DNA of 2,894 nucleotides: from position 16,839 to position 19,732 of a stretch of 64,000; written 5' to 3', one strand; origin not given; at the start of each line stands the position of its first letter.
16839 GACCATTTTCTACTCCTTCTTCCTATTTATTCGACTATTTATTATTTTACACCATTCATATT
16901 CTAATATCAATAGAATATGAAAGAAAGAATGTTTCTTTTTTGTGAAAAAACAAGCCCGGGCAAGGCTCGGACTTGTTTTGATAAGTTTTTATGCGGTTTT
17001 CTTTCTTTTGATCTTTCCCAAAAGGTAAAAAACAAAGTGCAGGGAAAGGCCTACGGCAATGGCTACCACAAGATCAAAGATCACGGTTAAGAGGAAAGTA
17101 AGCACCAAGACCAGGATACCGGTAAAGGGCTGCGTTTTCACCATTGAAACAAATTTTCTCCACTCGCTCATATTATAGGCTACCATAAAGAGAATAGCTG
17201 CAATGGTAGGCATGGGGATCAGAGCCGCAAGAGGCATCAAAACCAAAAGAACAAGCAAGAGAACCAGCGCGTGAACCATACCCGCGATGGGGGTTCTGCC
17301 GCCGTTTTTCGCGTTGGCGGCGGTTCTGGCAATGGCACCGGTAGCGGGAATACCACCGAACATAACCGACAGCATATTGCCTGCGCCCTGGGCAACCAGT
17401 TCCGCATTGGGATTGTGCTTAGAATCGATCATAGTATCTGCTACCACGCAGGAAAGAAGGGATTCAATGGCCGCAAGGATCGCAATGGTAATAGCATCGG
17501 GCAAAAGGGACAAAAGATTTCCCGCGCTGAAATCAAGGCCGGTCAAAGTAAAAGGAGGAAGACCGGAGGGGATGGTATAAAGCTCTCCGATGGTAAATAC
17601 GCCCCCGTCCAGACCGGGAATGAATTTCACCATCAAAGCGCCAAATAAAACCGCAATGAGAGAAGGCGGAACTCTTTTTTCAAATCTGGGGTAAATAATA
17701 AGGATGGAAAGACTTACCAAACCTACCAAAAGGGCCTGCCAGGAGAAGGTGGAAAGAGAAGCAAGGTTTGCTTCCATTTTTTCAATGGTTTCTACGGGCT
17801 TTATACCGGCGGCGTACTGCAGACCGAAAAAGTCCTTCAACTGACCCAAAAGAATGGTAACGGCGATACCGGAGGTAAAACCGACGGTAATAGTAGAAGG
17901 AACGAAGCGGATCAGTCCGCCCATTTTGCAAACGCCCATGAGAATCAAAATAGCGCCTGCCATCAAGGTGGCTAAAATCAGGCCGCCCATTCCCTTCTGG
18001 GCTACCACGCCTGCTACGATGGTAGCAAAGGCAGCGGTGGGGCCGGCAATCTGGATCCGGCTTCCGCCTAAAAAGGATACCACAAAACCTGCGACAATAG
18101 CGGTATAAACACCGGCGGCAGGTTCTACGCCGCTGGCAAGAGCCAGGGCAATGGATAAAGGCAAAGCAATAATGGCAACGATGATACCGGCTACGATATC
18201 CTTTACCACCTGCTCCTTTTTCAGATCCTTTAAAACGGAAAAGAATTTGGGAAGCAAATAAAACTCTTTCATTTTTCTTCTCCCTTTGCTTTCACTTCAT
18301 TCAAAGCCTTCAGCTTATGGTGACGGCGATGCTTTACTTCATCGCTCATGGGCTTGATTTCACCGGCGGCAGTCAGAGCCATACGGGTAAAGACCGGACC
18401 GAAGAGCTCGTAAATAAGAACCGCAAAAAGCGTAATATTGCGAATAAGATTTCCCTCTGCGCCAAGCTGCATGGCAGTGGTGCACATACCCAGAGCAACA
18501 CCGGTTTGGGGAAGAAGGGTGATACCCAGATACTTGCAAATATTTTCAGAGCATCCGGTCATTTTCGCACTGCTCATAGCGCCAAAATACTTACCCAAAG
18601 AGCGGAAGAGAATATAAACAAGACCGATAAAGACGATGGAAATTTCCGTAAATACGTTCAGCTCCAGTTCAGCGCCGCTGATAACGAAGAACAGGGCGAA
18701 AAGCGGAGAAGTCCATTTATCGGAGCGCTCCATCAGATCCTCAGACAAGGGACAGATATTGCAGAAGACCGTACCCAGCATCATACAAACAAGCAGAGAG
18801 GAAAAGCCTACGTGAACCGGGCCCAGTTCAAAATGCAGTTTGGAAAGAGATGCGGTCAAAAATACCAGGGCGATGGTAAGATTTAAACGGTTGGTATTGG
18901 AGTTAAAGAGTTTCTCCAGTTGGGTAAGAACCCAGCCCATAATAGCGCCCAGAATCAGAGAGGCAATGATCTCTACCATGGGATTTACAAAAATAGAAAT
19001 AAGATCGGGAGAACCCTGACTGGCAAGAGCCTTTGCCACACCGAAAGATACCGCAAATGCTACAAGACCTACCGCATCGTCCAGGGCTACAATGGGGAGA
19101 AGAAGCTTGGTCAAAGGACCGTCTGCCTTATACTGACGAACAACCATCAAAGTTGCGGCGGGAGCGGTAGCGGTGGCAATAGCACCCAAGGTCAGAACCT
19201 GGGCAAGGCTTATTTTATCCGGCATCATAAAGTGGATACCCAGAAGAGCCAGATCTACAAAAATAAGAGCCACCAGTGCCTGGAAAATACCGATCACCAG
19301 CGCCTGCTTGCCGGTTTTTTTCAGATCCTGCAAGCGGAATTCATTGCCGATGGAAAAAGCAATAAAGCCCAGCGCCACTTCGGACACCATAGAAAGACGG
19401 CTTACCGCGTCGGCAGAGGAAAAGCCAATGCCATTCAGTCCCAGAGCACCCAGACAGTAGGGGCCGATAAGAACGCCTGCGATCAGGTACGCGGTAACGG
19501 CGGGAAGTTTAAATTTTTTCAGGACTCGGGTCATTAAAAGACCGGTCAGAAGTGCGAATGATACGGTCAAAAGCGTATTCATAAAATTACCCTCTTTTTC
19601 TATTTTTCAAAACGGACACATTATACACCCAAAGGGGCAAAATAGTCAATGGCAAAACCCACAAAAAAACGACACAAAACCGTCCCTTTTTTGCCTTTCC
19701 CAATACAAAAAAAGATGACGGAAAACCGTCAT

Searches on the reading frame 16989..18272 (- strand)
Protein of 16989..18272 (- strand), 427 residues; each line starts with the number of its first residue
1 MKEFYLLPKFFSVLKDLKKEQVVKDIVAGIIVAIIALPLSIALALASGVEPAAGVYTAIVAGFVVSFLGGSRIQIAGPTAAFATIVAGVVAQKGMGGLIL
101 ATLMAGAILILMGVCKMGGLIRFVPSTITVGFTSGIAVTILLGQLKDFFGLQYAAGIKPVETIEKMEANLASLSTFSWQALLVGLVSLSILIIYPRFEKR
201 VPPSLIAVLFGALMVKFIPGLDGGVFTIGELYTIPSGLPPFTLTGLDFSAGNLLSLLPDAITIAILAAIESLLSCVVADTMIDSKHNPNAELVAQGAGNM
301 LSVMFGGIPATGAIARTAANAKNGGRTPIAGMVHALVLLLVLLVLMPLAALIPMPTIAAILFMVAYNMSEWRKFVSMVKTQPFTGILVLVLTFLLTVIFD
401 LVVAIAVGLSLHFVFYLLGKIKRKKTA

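Call 14: search_protein_families(library=pfam, proteins=[window:16989-18272:-])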
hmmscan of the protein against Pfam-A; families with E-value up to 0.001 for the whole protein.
window:16989-18272:- (427 aa): 2 families
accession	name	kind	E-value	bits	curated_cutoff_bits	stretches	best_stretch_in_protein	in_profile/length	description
PF00916.26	Sulfate_transp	-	2.4e-81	273.9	23.2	1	24-386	3-375/380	Sulfate permease family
PF16983.11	MFS_MOT1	-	2.3e-05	25.2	30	1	255-367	13-110/111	Molybdate transporter of MFS superfamily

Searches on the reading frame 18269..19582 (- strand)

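Call 35: search_protein_families(library=pfam, proteins=[window:18269-19582:-], max_evalue=0.00001)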
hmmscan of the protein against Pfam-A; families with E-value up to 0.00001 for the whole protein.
window:18269-19582:- (437 aa): 1 family
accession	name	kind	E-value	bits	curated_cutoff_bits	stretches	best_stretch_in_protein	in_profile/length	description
PF00999.27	Na_H_Exchanger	-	5.7e-33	114.7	26.2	1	10-397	4-367/375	Sodium/hydrogen exchanger, transmembrane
